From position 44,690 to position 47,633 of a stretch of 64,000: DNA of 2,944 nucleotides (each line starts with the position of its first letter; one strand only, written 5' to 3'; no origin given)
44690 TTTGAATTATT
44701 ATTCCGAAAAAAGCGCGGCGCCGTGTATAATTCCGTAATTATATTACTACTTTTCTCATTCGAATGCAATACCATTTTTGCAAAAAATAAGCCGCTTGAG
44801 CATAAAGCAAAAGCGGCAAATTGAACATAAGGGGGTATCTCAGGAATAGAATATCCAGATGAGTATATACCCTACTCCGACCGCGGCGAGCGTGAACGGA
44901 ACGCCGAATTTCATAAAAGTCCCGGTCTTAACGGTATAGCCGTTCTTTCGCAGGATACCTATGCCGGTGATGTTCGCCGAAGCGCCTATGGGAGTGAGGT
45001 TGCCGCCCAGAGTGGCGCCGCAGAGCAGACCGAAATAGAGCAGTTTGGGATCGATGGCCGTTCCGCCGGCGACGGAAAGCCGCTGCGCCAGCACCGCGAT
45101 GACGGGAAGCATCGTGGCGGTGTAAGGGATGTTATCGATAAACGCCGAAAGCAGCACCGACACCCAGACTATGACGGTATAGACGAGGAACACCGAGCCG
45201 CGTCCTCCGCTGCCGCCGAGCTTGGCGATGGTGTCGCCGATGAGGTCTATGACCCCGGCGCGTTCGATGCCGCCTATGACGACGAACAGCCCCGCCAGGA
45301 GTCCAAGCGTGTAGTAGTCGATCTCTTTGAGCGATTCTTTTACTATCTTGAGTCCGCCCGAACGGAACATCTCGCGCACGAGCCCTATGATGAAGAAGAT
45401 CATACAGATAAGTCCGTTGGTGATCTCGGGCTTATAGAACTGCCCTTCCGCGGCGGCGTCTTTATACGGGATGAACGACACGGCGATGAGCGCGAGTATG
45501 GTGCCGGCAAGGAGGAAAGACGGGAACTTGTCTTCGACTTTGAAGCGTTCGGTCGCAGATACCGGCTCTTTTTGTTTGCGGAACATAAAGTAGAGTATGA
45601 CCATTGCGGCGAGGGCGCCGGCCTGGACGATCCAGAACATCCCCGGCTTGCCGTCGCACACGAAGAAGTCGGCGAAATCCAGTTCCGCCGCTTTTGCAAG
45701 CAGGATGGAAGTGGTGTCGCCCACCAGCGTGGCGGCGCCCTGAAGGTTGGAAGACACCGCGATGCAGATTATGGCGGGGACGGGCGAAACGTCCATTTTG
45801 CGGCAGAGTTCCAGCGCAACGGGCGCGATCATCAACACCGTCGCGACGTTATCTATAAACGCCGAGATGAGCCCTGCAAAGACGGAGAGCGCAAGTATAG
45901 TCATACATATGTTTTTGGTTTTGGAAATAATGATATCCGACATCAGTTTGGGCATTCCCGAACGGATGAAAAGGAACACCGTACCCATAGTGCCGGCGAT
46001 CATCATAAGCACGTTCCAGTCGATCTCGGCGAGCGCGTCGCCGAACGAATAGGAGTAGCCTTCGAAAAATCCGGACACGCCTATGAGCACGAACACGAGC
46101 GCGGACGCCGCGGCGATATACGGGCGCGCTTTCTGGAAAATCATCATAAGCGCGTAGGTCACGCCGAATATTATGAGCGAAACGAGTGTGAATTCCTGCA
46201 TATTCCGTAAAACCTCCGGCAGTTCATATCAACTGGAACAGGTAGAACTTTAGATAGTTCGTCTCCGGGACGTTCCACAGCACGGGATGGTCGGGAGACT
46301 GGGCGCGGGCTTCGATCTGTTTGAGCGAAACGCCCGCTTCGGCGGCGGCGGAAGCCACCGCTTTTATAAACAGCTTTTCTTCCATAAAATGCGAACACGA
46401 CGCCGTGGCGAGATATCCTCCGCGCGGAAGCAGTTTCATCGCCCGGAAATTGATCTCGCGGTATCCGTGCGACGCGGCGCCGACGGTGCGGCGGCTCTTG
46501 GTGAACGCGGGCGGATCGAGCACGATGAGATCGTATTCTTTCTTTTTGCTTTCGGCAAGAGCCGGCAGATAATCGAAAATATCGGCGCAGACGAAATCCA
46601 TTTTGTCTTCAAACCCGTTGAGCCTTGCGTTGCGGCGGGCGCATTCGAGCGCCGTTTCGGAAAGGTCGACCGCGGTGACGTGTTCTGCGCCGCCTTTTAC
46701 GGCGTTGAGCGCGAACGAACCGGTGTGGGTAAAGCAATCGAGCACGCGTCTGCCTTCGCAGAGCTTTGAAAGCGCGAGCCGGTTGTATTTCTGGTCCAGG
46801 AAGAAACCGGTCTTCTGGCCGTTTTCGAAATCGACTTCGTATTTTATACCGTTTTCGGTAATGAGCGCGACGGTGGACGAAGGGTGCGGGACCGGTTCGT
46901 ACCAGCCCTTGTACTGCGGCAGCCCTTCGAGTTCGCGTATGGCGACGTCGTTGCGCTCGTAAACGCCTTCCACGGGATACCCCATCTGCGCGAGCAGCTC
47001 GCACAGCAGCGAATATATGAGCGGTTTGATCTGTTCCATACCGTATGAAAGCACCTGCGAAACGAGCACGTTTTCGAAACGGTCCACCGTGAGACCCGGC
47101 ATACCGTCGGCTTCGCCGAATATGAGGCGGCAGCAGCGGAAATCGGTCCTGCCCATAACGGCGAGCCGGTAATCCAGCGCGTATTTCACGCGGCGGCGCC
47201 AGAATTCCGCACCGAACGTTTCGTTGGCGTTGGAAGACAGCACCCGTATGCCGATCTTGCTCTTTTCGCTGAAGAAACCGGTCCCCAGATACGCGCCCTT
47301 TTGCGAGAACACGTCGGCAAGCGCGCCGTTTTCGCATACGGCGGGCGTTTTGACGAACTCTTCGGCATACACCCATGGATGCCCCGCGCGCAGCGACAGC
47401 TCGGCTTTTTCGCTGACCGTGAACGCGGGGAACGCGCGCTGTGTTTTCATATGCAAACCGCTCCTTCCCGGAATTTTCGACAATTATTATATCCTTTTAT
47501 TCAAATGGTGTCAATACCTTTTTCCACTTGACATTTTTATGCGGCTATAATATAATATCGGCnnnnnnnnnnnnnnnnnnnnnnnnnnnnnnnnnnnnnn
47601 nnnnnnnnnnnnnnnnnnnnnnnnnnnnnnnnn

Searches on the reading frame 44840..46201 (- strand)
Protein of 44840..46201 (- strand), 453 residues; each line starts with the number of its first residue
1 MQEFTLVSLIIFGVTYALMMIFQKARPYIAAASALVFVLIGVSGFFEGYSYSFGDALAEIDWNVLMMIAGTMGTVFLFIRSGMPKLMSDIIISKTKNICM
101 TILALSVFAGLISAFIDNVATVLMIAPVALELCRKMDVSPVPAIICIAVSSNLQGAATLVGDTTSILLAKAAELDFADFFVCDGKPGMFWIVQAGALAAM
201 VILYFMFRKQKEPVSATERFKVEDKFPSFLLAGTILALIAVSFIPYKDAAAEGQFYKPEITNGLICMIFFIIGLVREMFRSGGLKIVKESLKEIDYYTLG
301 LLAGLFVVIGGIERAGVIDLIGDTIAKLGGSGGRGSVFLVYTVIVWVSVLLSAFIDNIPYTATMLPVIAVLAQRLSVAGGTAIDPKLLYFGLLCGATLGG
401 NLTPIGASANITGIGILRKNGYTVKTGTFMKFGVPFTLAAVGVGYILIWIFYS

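Call 73: search_protein_families(library=pfam, proteins=[window:44840-46201:-], max_evalue=0.001)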
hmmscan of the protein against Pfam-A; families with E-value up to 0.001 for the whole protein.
window:44840-46201:- (453 aa): 2 families
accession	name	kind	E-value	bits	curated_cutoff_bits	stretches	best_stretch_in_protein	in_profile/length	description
PF03600.22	CitMHS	-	1.3e-54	186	31.9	1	17-392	2-333/336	Citrate transporter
PF02040.21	ArsB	-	7.1e-09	35.9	22.2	1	93-450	85-421/423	Arsenical pump membrane protein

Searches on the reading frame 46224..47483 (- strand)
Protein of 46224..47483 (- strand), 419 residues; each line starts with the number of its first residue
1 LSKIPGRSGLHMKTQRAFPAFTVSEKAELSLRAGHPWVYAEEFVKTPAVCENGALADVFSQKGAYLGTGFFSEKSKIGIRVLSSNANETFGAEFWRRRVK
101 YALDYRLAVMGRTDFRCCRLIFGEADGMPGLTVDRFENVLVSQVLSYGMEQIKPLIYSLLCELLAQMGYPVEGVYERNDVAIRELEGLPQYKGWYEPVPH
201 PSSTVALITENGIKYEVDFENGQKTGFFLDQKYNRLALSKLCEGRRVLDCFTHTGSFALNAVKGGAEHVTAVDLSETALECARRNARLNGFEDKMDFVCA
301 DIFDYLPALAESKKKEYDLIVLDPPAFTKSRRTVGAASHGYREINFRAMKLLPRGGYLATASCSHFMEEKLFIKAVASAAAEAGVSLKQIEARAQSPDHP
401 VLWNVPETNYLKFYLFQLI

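Call 73: search_protein_families(library=pfam, proteins=[window:46224-47483:-], max_evalue=0.001)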
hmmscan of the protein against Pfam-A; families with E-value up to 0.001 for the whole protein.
window:46224-47483:- (419 aa): 13 families
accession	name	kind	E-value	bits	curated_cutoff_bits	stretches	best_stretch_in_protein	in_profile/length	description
PF10672.15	Methyltrans_SAM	-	2.9e-27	96.1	27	1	207-382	87-258/286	S-adenosylmethionine-dependent methyltransferase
PF17785.7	PUA_3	-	1.8e-19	69.7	22.6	1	22-83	2-63/64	PUA-like domain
PF13847.12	Methyltransf_31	-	1.6e-11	44.6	27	1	244-371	4-118/145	Methyltransferase domain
PF03602.21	Cons_hypoth95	-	4.1e-11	43.3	24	1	239-325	37-122/182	Conserved hypothetical protein 95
PF13649.12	Methyltransf_25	-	3.5e-08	34.5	27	1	247-322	1-70/97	Methyltransferase domain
PF05175.20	MTS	-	5.9e-08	33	23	1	243-369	31-147/170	Methyltransferase small domain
PF02475.24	TRM5-TYW2_MTfase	-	6.5e-08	33.1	28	1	209-305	4-99/164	TRM5/TYW2 methyltransferase domain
PF09445.16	Methyltransf_15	-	1e-07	32.1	22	1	245-326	2-81/165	RNA cap guanine-N2 methyltransferase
PF06325.19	PrmA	-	2.4e-07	31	22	1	243-321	161-231/296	Ribosomal protein L11 methyltransferase (PrmA)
PF01170.24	UPF0020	-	7.8e-07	29.4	22.3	1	268-375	78-179/197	RMKL-like, methyltransferase domain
PF08241.18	Methyltransf_11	-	6.6e-05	23.9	21.2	1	254-309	7-56/95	Methyltransferase domain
PF01728.25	FtsJ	-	0.00036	20.9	24.1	1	241-337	19-112/181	FtsJ-like methyltransferase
PF02005.22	TRM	-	0.00043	20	27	1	239-324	45-128/376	N2,N2-dimethylguanosine tRNA methyltransferase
